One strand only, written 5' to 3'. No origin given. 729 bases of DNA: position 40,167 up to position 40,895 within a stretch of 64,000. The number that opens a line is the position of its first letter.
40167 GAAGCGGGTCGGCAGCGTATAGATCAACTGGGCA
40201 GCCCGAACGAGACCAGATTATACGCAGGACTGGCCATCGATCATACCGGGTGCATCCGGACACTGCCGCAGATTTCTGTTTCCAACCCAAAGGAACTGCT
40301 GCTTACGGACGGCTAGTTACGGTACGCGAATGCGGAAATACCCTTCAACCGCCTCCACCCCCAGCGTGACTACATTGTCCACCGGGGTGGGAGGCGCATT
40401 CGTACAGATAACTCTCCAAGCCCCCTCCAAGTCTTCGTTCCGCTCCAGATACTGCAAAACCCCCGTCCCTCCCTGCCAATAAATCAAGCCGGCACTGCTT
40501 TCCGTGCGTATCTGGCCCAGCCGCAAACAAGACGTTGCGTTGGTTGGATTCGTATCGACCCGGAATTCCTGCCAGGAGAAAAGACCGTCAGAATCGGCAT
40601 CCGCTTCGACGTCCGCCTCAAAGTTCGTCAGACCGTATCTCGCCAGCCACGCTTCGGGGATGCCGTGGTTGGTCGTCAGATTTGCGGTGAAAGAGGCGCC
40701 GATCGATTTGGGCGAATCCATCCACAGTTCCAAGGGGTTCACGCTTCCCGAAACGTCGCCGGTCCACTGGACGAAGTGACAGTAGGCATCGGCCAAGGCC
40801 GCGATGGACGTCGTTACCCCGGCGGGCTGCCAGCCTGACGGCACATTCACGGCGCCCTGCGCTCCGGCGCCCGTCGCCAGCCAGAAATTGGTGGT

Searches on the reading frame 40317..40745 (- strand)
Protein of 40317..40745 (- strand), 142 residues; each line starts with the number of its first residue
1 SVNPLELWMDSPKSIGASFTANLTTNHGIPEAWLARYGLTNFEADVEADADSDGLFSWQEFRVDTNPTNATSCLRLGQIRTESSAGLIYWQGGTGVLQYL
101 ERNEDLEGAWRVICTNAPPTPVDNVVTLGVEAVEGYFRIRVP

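Call 6: search_protein_families(library=pfam, proteins=[window:40317-40745:-], max_evalue=0.1)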
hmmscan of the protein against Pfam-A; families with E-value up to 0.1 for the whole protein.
window:40317-40745:- (142 aa): 0 families

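Call 7: search_protein_families(library=ncbifam, proteins=[window:40317-40745:-], max_evalue=0.1)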
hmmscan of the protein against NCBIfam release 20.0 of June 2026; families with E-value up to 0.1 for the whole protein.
window:40317-40745:- (142 aa): 2 families
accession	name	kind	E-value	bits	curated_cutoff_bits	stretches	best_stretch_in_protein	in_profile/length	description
NF042425.1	Amuc_1099_fam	equivalog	5.7e-06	26.1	50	1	25-72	104-152/321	Amuc_1099 family pilus-like system protein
NF047639.1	throspo3_MtsD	equivalog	0.0061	14.7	800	1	27-69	486-529/651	cell-cell cohesion protein MtsD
